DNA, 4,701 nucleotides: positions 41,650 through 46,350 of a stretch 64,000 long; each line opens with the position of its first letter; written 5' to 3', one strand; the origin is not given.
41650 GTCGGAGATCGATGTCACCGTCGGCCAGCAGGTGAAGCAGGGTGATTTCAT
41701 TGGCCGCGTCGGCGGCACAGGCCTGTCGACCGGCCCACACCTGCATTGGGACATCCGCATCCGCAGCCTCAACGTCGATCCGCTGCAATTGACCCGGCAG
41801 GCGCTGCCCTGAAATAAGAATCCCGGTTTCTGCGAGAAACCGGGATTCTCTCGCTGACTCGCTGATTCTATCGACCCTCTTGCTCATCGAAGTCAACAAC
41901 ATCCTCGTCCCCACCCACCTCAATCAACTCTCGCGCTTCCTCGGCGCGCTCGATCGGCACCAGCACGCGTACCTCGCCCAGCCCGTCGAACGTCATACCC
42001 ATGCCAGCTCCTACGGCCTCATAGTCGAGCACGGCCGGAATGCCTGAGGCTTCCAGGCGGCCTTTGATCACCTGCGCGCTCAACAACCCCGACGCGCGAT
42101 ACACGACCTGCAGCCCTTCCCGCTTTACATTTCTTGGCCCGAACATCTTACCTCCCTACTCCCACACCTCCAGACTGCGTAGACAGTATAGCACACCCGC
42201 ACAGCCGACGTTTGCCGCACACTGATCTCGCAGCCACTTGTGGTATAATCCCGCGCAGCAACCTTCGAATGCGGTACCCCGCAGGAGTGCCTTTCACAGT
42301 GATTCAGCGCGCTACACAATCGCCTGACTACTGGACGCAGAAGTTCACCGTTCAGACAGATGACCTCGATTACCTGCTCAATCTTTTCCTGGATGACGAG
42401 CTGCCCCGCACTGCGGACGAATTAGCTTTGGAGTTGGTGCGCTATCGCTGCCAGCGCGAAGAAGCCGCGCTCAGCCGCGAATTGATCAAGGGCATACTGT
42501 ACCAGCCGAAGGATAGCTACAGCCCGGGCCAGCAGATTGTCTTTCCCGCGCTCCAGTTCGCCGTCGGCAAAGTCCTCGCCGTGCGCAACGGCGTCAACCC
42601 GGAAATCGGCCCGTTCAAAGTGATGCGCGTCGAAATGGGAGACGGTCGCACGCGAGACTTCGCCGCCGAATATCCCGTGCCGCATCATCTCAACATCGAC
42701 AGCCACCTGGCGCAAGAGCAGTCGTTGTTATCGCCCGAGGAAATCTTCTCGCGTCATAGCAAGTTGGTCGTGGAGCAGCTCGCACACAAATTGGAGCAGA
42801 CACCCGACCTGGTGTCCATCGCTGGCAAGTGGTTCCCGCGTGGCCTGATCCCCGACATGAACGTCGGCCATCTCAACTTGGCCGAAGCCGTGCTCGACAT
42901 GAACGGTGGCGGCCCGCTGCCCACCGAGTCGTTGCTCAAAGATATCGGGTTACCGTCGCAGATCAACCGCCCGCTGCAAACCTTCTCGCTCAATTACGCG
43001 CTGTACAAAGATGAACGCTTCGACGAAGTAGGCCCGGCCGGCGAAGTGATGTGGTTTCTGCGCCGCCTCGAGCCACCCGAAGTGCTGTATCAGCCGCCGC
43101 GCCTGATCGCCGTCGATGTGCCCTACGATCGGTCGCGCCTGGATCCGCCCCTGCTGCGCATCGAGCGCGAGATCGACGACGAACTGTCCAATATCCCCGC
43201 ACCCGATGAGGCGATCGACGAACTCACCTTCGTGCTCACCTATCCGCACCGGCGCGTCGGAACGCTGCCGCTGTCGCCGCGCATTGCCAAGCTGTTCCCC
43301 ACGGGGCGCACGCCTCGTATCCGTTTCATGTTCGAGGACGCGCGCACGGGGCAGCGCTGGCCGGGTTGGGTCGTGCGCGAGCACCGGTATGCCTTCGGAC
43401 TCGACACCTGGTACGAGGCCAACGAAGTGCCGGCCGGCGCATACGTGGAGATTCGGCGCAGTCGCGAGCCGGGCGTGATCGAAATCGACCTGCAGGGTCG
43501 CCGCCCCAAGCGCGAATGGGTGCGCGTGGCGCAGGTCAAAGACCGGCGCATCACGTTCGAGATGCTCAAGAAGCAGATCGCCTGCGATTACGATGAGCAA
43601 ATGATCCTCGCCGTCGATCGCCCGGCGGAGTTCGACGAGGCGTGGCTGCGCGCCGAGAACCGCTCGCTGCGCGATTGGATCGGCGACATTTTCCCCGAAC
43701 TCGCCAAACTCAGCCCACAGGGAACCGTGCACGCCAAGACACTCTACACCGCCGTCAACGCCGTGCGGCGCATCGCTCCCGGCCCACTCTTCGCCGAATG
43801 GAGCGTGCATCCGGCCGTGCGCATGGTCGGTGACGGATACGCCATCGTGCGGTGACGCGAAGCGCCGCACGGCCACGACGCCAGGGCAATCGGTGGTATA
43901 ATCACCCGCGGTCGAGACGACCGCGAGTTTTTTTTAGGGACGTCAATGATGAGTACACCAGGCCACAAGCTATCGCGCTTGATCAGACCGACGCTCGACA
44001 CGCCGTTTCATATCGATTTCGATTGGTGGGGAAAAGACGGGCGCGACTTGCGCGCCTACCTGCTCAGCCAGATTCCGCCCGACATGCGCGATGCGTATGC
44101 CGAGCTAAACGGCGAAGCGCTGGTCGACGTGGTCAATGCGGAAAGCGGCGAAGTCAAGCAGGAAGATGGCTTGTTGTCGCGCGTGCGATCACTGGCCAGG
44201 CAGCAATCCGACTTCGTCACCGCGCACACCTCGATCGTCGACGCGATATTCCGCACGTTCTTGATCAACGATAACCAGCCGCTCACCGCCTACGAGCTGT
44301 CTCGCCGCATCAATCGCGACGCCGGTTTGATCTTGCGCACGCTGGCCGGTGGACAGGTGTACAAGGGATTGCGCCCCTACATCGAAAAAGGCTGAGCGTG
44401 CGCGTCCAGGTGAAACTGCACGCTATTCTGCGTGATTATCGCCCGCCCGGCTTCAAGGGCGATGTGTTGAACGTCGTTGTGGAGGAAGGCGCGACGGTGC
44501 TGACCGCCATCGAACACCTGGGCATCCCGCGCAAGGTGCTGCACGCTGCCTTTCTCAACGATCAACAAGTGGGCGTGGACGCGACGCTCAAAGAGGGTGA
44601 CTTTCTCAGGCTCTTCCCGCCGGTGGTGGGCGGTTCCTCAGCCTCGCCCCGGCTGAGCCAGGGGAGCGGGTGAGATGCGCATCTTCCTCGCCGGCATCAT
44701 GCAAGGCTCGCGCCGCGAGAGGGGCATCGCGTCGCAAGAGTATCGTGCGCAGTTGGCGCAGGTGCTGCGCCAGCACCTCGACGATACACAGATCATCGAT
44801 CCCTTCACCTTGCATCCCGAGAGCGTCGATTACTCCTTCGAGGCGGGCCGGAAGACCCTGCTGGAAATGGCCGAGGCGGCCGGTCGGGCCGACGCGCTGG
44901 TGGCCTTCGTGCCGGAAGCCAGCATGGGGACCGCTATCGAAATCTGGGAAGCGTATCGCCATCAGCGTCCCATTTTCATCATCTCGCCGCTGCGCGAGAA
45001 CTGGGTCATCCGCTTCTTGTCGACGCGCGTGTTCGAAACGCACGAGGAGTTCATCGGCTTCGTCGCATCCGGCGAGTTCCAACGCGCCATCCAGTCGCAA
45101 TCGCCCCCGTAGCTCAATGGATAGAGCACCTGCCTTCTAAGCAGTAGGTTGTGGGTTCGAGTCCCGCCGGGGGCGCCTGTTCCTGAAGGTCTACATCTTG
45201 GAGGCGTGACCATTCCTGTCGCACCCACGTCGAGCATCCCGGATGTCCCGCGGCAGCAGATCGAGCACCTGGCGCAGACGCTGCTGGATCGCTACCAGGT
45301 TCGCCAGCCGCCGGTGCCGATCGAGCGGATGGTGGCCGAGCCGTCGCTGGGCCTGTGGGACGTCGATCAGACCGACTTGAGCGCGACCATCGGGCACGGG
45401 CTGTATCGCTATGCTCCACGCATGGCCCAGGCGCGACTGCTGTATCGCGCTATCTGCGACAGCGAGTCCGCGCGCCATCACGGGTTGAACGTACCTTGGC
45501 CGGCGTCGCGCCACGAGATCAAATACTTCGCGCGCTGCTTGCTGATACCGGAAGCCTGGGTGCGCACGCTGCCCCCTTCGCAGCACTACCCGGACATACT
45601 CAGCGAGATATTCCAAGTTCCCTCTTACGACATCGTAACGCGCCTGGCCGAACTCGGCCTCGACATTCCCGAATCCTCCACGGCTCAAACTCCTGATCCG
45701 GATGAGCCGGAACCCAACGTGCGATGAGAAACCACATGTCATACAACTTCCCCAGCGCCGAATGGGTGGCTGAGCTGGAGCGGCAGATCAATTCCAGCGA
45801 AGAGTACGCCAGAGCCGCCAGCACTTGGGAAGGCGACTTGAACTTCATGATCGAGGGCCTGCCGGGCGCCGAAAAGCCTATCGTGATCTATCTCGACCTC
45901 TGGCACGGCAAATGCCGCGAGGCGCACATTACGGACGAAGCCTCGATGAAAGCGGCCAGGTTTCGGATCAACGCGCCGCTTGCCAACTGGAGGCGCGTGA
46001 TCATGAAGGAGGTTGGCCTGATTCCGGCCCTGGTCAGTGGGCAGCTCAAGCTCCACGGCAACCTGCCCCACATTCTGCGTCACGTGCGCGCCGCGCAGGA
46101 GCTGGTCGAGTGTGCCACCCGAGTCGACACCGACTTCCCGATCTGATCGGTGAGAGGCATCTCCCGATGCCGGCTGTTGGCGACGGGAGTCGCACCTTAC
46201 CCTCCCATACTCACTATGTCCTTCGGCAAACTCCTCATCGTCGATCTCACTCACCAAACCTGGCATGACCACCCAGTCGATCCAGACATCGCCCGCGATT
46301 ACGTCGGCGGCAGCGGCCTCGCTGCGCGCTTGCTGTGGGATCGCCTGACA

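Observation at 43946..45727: Candidate uncharacterised module: wHTH-like protein + MoaD/ThiS-like beta-grasp with post-GG tail + SLOG/2-deoxyribosyltransferase-like protein, ending inside tRNA-Arg and followed by a dead ImmA/IrrE-like protein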

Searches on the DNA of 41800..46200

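Call 71: search_rna_families(source=window, start=41800, end=46200, threshold=evalue, max_evalue=0.1)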
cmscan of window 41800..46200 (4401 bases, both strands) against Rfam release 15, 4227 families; matches with E-value up to 0.1: 3.
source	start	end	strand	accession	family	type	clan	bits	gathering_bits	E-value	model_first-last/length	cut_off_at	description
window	45103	45175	+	RF00005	tRNA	Gene; tRNA;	CL00001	70.9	29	1.2e-14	1-71/71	no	tRNA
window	45103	45176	-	RF04354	Plastid-ycf2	Cis-reg;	-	33.7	65.7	0.00024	1-75/75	no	Plastid-ycf2 5UTR RNA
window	43837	43935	+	RF02100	tfoR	Gene; sRNA;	-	24.3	70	0.0071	1-101/101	no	Translational regulator of tfoXVC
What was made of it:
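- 45103..45177 (+): tRNA-Arg(UCU), the conserved 3' end of the cluster. Its positions 8-10 (TAG) provide C's stop codon. Rfam tRNA, 70.9 bits (call 71).
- Tried and rejected: (8) An Rfam scan of the region found only the tRNA, plus a sub-threshold tfoR hit at 43837-43935 that I disregard (call 71).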

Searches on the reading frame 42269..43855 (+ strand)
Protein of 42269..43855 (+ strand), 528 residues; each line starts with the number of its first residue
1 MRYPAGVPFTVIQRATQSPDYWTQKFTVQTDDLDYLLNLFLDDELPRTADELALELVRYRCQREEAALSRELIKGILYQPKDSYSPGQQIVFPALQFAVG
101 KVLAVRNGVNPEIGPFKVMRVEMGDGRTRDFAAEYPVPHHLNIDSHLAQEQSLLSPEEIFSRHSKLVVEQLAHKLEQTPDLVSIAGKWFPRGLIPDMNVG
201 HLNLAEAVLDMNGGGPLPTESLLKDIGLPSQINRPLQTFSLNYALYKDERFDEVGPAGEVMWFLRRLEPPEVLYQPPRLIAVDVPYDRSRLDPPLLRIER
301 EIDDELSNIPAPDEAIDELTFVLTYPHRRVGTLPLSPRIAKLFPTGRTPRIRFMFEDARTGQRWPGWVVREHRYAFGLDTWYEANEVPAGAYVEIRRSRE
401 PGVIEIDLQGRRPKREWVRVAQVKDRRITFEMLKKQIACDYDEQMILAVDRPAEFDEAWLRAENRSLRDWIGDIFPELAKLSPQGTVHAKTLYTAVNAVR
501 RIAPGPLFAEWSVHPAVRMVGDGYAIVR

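Call 3: search_protein_families(library=pfam, proteins=[window:42269-43855:+], max_evalue=0.1)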
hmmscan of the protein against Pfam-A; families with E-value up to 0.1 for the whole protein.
window:42269-43855:+ (528 aa): 0 families

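Call 4: search_protein_families(library=ncbifam, proteins=[window:42269-43855:+], max_evalue=0.1)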
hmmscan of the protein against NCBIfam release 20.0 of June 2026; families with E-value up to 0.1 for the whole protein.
window:42269-43855:+ (528 aa): 0 families

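Call 6: search_protein_families(library=padloc, proteins=[window:42269-43855:+], max_evalue=0.1)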
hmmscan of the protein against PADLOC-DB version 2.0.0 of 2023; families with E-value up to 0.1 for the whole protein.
window:42269-43855:+ (528 aa): 0 families

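Call 10: find_homologous_proteins(query=window:42269-43855:+)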
Query window:42269-43855:+ (528 aa): 6283 proteins with E <= 0.001 among 8000 candidates; the best 120 are listed.
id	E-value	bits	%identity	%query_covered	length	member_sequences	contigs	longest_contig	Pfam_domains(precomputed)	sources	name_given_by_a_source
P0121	0.0e+0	1188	100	98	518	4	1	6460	-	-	-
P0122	5.1e-292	987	82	98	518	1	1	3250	-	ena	-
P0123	1.3e-279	947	78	98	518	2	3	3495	-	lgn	-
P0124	1.3e-276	937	77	98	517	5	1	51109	-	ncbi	-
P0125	1.8e-275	933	78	98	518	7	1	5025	-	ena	-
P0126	2.9e-275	932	78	98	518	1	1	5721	-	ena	-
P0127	4.3e-273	925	77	98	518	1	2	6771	-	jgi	jgi:hypothetical protein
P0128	8.4e-273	924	78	98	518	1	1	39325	-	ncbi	-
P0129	3.8e-272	922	76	98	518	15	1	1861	-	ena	-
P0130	4.0e-272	922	78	98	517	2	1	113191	-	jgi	-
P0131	5.5e-272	921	76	98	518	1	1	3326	-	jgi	jgi:hypothetical protein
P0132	1.1e-270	917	76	98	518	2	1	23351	-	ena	-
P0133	7.5e-269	911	75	98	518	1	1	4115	-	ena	-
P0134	5.8e-268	908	75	98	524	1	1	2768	-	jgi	jgi:hypothetical protein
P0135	2.0e-267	906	75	98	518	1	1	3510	-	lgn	-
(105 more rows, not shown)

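Call 17: search_solved_structures(query=A2, max_evalue=10)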
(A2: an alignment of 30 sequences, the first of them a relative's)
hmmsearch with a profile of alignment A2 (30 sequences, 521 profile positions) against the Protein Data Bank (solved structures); distinct sequences matched with E-value up to 10: 0.

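Call 25: predict_structure(alignment_id=A2)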
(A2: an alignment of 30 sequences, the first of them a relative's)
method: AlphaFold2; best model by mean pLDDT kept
length: 518 residues; sequences in the alignment: 30
mean_pLDDT: 85.2   pTM: 0.68
mean pLDDT of the five models: 85.2, 84.9, 84.2, 84.0, 83.0
residues with pLDDT >= 90: 185; 70-90: 299; 50-70: 29; < 50: 5
segments of 3 or more residues with pLDDT < 50: 135-139
pLDDT, mean of each block of 10 residues (from residue 1): 76 87 93 93 95 83 80 90 79 91 89 89 84 53 84 92 91 89 89 88 83 86 90 85 67 78 89 84 90 80 86 86 91 82 91 91 92 86 89 86 75 79 78 69 79 85 89 89 88 91 91 87
secondary structure, 60 per line:
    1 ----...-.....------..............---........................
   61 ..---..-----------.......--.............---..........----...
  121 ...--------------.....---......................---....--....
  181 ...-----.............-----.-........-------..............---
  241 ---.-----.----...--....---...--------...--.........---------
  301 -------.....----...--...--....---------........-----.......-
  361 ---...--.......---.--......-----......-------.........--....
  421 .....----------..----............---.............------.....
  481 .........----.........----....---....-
elements in order: H9-13 H20-33 H39-62 E79-82 E88-100 E104-113 E118-123 H138-142 H146-167 E171-174 E177-180 H189-201 H209-216 H224-237 H260-263 H283-291 E308-312 E322-324 H327-330 E340-347 E353-359 E364-366 H369-375 E382-387 E393-398 E406-414 E417-425 H442-453 H457-469 E476-478 H479-489 H494-502 E507-510 E514-517

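Call 28: fold_search(model_id=the predicted structure, library=pdb)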
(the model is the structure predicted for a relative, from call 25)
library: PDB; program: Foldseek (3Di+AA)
matches with E <= 10: 736; with E <= 0.001: 0
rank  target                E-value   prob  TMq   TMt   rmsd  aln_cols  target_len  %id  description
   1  6j9a_A                3.7e-02  0.99  0.14  0.58   4.0       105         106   18  Crystal structure of Arabidopsis thaliana VAL1 in complex with FLC DNA fragment (released 2019-05-29)
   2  5yzy_C                4.6e-02  0.99  0.15  0.59   3.6       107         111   19  AtVAL1 B3 domain in complex with 13bp-DNA (released 2018-05-02)
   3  6j9b_A                6.8e-02  0.97  0.13  0.52   3.7        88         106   12  Arabidopsis FUS3-DNA complex (released 2019-05-29)
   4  2dyb_B                1.1e-01  0.05  0.07  0.11  34.9       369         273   11  The crystal structure of human p40(phox) (released 2007-01-23)
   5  4ldx_B                1.9e-01  0.80  0.14  0.20   9.2       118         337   11  Crystal structure of the DNA binding domain of arabidopsis thaliana auxin response factor 1 (ARF1) in complex with pro (released 2014-02-12)
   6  1wid_MODEL_1_A        2.8e-01  0.72  0.15  0.54   4.4       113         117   20  Solution Structure of the B3 DNA-Binding Domain of RAV1 (released 2004-11-28)
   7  8jx6_B                2.9e-01  0.13  0.08  0.09  20.9       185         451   11  Deep-Sea Helicase 9 (DSH9) (released 2023-07-26)
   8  4w2f_DZ               2.9e-01  0.10  0.08  0.19  11.5       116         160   10  Crystal structure of the Thermus thermophilus 70S ribosome in complex with amicoumacin, mRNA and three deacylated tRN (released 2014-10-15)
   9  6nwy_YZ               2.9e-01  0.07  0.07  0.15  12.4       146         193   10  Modified tRNA(Pro) bound to Thermus thermophilus 70S (near-cognate) (released 2020-10-14)
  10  3tre                  3.1e-01  0.99  0.09  0.34   3.0        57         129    7  Structure of a translation elongation factor P (efp) from Coxiella burnetii (released 2011-09-28)
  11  5e81_H8               3.3e-01  0.11  0.08  0.18  11.0       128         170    8  Structure of T. thermophilus 70S ribosome complex with mRNA and tRNALys in the A-site with wobble pair (released 2016-01-27)
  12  4w2f_BZ               3.3e-01  0.08  0.07  0.17  12.4        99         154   12  Crystal structure of the Thermus thermophilus 70S ribosome in complex with amicoumacin, mRNA and three deacylated tRN (released 2014-10-15)
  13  6j9c_A                3.6e-01  0.66  0.14  0.52   5.5       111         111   14  Crystal structure of Arabidopsis thaliana transcription factor LEC2-DNA complex (released 2019-05-29)
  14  1lva                  3.6e-01  0.16  0.12  0.20  12.0       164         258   16  Crystal structure of a C-terminal fragment of Moorella thermoacetica elongation factor SelB (released 2002-08-21)
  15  4v95_BZ               3.6e-01  0.07  0.07  0.15  12.5       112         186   11  Crystal structure of YAEJ bound to the 70S ribosome (released 2014-07-09)
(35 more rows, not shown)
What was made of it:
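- Closest known: B3 / EcoRII-N / BfiI-C DNA-binding pseudobarrel. Same: The best structural matches of the E model are plant B3 domains bound to DNA (probability 0.97-0.99, TM-score normalised to the target 0.52-0.59, call 28).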

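Call 43: find_related_loci(query=A2, collection=metagenome_contigs, flank=5000)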
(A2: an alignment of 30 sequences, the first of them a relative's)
Query A2 (518 aa) in metagenome_contigs; peptide patterns used: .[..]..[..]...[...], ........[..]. (x = any residue, [..] = any of these).
600 stretches matched a pattern (row limit reached: there are more); 529 encode a relative of the query (tblastn E <= 1e-3); the best 80 are kept; 80 distinct loci.
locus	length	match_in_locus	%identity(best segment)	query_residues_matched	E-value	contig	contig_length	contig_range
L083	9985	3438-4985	76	1-516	0e+0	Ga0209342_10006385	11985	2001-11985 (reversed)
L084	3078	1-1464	72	31-518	0e+0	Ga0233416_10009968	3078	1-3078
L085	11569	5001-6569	63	1-518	0e+0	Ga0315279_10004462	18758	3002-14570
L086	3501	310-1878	64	1-518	0e+0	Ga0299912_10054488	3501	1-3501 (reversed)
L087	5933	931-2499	63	1-518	0e+0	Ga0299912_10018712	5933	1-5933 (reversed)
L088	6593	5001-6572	62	1-518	0e+0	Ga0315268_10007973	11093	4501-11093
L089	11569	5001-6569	63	1-518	0e+0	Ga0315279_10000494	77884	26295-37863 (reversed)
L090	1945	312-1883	63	1-518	0e+0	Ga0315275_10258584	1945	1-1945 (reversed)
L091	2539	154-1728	62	1-518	0e+0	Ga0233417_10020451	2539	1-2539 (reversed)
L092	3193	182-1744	61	1-518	0e+0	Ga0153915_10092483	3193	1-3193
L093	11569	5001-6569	57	1-518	0e+0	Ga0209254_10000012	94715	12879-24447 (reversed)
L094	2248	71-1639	58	1-518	0e+0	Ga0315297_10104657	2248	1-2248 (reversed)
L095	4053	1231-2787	57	5-518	0e+0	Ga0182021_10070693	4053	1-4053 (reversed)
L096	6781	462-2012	54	1-514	0e+0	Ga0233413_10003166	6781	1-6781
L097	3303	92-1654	53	1-518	4e-180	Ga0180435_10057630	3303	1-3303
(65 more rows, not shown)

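Call 49: search_protein_families(library=pfam, alignment_id=A2, max_evalue=1)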
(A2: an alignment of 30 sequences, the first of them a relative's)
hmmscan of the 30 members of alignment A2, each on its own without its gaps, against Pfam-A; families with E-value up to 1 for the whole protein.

A. member 1, P0121 (518 aa): 0 families

B. families by the number of members that match (of 30 scanned): 1 family
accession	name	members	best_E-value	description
PF24198.1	DUF7423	1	0.15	Domain of unknown function (DUF7423)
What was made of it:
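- Closest known: B3 / EcoRII-N / BfiI-C DNA-binding pseudobarrel. Different: The remaining roughly 400 residues have no clear counterpart, and there is no Pfam match (calls 3, 49).
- Tried and rejected: Pfam scans of all members of E gave nothing (call 49).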

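Call 70: search_protein_families(library=phrogs, proteins=[window:42299-43855:+], max_evalue=0.01)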
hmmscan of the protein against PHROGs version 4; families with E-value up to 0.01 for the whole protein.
window:42299-43855:+ (518 aa): 0 families
